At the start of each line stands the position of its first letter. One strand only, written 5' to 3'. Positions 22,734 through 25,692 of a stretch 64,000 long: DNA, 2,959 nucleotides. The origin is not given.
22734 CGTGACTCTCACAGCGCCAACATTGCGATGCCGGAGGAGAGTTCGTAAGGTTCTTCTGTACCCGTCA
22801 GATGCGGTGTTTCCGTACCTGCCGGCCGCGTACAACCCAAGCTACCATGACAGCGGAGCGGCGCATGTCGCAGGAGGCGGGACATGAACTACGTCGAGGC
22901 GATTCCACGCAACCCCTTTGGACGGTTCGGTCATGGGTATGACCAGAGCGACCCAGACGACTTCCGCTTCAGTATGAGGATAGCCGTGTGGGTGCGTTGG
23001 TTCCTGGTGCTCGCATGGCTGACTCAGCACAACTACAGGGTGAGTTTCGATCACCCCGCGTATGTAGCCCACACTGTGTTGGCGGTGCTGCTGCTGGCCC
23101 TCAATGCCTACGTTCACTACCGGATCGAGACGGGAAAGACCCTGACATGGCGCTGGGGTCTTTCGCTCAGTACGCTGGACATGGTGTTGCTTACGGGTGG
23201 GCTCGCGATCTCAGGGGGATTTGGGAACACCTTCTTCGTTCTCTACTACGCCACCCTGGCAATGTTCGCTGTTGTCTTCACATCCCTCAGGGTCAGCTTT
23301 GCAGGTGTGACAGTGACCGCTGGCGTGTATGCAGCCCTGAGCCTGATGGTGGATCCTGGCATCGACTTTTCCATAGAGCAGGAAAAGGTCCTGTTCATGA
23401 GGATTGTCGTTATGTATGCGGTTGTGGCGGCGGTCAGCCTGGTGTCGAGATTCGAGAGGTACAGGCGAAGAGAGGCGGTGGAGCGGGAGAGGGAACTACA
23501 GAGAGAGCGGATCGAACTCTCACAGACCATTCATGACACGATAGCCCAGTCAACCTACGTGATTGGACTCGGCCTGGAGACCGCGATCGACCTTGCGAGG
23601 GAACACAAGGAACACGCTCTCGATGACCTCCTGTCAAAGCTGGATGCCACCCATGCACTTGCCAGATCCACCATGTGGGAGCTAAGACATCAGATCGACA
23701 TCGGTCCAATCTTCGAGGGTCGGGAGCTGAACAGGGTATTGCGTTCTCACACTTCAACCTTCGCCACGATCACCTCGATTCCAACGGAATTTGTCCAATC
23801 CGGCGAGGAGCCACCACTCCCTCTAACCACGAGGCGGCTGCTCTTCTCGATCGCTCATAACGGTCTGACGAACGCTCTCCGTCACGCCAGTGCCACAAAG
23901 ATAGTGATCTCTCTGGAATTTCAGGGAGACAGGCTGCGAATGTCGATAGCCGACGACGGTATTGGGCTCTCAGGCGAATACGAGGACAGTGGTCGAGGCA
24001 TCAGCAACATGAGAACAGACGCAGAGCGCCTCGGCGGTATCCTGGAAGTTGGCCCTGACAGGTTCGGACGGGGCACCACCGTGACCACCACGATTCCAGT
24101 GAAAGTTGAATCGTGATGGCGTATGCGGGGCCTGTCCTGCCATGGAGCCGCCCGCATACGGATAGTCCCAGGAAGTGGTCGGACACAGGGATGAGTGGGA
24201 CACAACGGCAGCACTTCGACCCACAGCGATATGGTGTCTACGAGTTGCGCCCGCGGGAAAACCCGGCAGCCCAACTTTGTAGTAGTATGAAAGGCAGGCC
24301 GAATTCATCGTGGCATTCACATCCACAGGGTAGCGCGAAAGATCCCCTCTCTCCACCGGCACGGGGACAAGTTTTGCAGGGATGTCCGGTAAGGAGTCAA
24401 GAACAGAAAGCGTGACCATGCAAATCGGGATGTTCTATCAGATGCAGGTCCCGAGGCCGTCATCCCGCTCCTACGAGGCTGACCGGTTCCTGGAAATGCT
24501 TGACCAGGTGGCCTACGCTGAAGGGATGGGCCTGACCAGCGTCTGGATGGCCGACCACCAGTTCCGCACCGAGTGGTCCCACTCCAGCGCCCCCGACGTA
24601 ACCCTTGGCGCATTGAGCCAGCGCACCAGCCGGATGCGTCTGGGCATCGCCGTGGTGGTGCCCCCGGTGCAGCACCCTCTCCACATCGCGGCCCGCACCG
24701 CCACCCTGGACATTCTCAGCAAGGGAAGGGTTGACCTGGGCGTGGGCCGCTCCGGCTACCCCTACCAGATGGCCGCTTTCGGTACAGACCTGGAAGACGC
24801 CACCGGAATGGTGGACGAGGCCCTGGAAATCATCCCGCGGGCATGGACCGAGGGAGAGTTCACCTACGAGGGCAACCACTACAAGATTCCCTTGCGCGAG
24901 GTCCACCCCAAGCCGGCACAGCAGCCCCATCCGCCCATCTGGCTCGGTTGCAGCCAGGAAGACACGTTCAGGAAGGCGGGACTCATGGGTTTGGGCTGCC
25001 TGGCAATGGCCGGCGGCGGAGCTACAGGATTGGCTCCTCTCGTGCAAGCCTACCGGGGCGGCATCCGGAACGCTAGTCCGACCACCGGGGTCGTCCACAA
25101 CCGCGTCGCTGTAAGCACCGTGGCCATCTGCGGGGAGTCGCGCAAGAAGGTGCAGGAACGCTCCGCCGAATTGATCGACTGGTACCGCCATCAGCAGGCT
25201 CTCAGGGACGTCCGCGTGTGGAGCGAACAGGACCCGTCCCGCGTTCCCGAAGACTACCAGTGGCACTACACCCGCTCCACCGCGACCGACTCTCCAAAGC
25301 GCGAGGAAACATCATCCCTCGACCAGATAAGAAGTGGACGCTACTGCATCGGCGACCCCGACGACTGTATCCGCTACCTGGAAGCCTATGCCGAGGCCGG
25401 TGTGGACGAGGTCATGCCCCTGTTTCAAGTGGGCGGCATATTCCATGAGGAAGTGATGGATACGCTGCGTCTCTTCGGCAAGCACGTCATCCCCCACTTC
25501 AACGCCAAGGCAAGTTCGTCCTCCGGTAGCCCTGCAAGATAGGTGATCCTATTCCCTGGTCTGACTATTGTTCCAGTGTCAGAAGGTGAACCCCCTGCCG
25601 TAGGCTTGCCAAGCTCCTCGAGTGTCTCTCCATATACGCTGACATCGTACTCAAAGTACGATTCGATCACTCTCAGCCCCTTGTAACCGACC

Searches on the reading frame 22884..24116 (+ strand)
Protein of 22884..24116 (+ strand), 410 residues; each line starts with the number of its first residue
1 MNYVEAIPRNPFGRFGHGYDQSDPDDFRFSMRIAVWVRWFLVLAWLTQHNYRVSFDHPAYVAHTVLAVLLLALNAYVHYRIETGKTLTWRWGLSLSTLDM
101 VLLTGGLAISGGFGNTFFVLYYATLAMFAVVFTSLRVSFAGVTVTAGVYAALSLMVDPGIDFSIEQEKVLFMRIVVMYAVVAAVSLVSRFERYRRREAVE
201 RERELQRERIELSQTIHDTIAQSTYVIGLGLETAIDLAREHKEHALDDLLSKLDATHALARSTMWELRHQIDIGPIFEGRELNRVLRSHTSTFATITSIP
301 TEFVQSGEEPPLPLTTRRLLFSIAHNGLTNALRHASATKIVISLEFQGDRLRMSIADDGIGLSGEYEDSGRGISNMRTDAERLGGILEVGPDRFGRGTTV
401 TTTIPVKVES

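Call 26: search_protein_families(library=pfam, proteins=[window:22884-24116:+], max_evalue=0.001)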
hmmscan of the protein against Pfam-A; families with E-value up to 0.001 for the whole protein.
window:22884-24116:+ (410 aa): 2 families
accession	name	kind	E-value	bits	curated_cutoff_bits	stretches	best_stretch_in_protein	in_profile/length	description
PF02518.31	HATPase_c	-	7.8e-11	42.8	26.4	1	318-407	4-110/111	Histidine kinase-, DNA gyrase B-, and HSP90-like ATPase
PF07730.19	HisKA_3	-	1e-05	26.4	24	1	208-269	1-58/68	Histidine kinase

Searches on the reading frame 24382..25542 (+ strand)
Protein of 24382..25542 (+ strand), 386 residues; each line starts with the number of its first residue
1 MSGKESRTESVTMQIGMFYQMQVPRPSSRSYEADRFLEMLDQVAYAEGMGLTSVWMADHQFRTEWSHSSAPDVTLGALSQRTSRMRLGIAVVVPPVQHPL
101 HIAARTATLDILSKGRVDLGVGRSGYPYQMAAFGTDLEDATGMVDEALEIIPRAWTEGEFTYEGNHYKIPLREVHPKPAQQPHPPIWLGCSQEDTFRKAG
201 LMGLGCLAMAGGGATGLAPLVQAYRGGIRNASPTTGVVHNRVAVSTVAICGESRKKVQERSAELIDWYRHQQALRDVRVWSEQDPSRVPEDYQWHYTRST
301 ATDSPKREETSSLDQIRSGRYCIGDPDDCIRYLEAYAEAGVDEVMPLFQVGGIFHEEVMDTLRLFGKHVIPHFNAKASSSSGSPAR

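Call 26: search_protein_families(library=pfam, proteins=[window:24382-25542:+], max_evalue=0.001)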
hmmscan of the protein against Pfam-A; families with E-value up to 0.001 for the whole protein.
window:24382-25542:+ (386 aa): 1 family
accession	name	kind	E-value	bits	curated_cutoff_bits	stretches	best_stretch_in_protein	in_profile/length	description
PF00296.26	Bac_luciferase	-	3.6e-57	194.5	27.9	1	13-343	1-314/314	Luciferase-like monooxygenase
